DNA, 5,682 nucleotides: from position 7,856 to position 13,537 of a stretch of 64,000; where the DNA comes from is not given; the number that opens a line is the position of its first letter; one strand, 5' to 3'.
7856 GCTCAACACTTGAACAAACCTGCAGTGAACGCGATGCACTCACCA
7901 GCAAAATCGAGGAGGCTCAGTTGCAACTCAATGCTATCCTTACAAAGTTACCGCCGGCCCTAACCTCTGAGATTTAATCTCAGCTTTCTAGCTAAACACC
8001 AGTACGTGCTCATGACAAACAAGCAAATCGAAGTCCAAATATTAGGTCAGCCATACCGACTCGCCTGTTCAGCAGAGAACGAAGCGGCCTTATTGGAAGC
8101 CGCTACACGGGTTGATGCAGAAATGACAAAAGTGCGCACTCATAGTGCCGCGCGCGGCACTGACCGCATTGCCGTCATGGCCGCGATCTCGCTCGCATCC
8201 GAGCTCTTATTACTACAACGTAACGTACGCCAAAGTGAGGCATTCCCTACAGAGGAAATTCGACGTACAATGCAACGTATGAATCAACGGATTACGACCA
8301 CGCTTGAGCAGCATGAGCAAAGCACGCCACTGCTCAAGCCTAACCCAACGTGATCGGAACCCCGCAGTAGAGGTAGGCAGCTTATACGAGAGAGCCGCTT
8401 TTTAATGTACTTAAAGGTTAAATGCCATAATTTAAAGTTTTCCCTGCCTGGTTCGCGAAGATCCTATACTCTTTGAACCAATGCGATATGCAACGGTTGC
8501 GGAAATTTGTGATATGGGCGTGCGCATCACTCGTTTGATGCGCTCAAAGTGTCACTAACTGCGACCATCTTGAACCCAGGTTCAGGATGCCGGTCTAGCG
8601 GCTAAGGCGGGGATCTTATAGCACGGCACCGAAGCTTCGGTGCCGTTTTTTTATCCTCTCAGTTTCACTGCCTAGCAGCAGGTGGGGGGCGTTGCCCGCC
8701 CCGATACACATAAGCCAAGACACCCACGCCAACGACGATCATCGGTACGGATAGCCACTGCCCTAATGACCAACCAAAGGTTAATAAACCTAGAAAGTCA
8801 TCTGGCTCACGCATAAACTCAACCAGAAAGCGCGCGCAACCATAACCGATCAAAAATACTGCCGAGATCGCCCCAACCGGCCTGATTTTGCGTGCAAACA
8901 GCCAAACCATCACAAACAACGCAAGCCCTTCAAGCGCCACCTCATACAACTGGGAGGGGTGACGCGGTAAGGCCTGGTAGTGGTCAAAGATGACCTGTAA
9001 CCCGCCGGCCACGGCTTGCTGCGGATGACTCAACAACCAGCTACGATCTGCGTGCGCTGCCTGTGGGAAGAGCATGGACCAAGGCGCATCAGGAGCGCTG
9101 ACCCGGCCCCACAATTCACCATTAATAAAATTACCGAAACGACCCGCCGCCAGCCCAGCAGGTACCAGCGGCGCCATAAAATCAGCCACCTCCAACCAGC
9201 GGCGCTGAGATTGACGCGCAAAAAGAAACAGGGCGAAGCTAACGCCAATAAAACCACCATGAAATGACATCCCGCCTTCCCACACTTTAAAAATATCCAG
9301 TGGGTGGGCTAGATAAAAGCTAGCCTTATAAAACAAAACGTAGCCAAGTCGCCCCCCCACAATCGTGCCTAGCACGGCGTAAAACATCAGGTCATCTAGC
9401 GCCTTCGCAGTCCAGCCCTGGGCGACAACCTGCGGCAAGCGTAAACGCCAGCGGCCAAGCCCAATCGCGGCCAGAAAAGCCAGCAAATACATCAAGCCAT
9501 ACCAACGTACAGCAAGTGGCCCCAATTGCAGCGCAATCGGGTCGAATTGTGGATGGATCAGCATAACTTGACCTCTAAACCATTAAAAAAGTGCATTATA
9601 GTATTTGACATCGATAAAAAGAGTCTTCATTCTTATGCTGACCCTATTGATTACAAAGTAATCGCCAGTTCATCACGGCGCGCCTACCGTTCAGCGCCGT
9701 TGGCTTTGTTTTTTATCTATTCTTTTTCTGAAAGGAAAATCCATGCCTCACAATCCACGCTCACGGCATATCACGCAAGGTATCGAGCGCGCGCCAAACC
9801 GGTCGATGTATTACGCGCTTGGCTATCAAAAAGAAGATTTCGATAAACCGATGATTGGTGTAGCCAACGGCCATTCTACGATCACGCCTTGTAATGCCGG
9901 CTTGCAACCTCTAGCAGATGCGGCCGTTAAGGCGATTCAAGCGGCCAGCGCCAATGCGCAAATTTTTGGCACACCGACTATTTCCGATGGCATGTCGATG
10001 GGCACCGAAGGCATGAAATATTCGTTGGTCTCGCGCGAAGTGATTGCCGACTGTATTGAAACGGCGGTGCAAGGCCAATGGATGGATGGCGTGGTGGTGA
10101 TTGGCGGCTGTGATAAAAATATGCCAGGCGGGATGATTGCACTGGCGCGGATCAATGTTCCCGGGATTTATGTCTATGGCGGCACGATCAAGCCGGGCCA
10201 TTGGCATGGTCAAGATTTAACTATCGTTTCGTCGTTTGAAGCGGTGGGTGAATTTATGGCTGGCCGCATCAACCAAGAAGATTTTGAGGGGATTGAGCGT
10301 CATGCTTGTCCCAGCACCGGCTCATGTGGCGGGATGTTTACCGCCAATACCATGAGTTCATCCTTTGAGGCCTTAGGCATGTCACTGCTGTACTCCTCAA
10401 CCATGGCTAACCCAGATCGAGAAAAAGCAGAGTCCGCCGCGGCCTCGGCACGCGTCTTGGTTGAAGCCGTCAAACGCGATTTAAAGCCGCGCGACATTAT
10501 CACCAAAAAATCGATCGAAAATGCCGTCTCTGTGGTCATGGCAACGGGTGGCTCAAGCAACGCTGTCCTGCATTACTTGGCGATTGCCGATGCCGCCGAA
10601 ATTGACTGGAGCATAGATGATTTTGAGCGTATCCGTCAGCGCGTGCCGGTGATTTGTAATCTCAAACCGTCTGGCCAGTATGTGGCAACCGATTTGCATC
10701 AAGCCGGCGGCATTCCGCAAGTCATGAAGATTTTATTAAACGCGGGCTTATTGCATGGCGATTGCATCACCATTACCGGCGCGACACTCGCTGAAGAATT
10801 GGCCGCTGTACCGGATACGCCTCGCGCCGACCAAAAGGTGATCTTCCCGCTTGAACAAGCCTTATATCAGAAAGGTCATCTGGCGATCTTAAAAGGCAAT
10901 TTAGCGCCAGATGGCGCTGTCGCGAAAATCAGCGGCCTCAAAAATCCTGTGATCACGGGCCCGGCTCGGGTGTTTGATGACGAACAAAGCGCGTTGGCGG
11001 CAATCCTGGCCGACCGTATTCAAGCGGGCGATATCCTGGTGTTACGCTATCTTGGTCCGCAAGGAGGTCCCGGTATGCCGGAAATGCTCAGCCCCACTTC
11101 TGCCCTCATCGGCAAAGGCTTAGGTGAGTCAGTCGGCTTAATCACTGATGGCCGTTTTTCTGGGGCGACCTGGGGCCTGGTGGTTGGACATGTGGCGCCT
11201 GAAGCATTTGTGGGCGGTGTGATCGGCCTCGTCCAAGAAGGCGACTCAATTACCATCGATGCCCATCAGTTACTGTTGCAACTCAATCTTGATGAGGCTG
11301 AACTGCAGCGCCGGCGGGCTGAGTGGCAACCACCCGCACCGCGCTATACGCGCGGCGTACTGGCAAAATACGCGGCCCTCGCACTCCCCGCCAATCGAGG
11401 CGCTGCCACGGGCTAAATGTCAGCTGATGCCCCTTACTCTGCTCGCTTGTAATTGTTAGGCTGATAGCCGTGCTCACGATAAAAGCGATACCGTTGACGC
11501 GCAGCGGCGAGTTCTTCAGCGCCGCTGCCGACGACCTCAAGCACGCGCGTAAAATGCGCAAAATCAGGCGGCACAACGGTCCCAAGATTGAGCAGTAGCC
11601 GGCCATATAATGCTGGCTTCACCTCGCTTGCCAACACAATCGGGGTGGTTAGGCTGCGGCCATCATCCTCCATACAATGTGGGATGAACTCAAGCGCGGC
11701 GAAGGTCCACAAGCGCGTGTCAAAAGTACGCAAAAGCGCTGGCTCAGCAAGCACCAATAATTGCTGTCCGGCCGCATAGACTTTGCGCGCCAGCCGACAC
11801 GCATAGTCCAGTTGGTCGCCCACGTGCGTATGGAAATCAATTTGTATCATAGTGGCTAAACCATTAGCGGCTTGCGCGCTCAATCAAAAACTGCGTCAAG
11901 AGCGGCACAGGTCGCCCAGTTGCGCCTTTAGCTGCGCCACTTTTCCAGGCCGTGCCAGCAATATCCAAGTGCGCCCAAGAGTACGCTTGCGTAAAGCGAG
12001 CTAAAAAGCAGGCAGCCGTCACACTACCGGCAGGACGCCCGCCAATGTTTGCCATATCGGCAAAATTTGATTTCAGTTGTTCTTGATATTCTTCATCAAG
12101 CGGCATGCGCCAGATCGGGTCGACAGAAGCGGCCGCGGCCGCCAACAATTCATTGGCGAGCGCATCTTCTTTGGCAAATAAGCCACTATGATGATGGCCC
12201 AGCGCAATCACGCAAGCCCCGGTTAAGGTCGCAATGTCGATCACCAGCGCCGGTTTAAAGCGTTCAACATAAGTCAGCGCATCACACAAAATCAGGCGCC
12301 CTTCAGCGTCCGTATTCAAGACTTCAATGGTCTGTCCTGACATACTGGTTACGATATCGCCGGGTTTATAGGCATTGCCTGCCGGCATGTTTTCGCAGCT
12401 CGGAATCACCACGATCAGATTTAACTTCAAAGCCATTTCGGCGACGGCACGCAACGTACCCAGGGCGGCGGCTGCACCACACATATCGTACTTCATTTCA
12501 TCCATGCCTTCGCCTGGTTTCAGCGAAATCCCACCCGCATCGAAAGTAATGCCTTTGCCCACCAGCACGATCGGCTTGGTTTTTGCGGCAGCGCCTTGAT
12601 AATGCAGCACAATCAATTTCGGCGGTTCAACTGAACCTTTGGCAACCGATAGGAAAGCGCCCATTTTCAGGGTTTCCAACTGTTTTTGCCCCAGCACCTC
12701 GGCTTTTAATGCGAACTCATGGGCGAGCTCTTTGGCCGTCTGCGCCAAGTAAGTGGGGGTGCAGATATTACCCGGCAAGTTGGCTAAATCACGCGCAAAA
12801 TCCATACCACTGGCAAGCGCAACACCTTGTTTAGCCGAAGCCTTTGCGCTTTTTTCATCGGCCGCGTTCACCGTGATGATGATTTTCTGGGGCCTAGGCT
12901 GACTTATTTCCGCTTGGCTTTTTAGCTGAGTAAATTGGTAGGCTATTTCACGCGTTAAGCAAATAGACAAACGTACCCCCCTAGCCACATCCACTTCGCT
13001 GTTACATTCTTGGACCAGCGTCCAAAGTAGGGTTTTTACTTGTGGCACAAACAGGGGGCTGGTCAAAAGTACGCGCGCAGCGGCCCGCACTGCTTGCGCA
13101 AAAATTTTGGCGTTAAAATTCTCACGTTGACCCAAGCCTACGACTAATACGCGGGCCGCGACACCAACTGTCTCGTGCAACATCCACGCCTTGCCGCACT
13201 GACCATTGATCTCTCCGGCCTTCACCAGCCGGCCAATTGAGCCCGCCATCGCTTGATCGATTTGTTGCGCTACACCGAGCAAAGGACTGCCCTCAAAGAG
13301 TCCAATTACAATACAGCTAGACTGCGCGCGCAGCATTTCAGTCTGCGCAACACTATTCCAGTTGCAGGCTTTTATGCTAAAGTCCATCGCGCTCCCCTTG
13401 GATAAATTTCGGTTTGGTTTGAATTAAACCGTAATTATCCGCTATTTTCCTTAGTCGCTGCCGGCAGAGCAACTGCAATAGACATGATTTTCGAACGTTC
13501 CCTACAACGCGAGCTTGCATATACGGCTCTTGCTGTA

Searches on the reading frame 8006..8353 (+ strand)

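Call 9: search_protein_families(library=pfam, proteins=[window:8006-8353:+], max_evalue=0.01)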
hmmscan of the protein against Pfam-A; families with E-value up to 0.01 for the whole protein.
window:8006-8353:+ (115 aa): 1 family
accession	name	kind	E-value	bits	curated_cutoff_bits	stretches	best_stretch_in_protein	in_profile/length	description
PF05164.18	ZapA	-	4.3e-20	72.3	23.8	1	8-96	1-88/88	Cell division protein ZapA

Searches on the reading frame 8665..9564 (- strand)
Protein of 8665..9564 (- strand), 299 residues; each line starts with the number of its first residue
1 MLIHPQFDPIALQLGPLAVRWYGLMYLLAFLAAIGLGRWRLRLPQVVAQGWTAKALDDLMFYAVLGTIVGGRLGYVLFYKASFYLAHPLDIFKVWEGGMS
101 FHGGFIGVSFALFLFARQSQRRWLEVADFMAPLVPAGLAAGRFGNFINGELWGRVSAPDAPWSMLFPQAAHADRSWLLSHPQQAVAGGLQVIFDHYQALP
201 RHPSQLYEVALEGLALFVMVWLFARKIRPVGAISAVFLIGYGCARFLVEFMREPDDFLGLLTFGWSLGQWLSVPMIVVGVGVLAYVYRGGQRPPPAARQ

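Call 6: search_protein_families(library=pfam, proteins=[window:8665-9564:-], max_evalue=0.01)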
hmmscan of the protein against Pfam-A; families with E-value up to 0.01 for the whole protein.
window:8665-9564:- (299 aa): 1 family
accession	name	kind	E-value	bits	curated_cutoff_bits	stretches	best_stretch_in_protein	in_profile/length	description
PF01790.23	LGT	-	4.6e-78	262.3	24.9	1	9-285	1-240/240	Prolipoprotein diacylglyceryl transferase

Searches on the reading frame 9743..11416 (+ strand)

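Call 6: search_protein_families(library=pfam, proteins=[window:9743-11416:+], max_evalue=0.01)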
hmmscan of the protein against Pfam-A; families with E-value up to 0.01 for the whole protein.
window:9743-11416:+ (557 aa): 2 families
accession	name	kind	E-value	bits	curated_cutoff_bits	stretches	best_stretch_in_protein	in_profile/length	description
PF00920.27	ILVD_EDD_N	-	1.1e-121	406.3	27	1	35-351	1-315/316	Dihydroxy-acid/6-phosphogluconate dehydratase N-terminal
PF24877.1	ILV_EDD_C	-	5.4e-72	241.7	27.7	1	365-554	1-191/191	Dihydroxy-acid/6-phosphogluconate dehydratase C-terminal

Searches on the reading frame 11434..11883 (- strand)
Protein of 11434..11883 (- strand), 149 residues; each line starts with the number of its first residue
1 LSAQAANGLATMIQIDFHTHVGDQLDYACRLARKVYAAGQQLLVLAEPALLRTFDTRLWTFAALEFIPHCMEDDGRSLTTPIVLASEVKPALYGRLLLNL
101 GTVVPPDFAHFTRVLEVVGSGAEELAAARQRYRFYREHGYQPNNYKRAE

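Call 6: search_protein_families(library=pfam, proteins=[window:11434-11883:-], max_evalue=0.01)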
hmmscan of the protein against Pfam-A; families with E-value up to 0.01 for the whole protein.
window:11434-11883:- (149 aa): 1 family
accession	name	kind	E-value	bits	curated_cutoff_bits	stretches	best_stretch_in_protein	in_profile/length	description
PF04364.18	DNA_pol3_chi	-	1e-33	116.8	25.4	1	12-142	1-134/135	DNA polymerase III chi subunit, HolC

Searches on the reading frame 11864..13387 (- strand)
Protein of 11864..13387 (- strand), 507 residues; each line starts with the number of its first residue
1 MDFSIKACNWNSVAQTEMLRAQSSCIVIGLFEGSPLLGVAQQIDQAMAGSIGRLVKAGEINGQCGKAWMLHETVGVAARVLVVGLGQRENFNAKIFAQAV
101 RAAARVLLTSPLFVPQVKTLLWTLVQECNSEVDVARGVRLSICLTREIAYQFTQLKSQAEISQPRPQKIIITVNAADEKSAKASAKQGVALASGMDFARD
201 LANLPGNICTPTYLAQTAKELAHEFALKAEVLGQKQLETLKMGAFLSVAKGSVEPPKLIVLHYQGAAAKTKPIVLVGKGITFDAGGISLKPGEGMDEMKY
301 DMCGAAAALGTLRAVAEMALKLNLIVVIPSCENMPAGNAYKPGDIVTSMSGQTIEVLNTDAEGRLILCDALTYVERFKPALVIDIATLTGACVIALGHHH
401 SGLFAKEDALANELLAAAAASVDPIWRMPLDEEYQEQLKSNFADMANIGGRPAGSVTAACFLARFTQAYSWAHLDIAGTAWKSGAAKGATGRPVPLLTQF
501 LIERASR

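Call 6: search_protein_families(library=pfam, proteins=[window:11864-13387:-], max_evalue=0.01)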
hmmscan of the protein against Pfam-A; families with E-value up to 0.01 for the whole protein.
window:11864-13387:- (507 aa): 2 families
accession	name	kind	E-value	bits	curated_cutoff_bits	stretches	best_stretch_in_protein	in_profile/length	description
PF00883.26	Peptidase_M17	-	5.7e-131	436.9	25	1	197-497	2-309/310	Cytosol aminopeptidase family, catalytic domain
PF02789.23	Peptidase_M17_N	-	3.5e-16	59.7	23.4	1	27-157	1-127/129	Cytosol aminopeptidase family, N-terminal domain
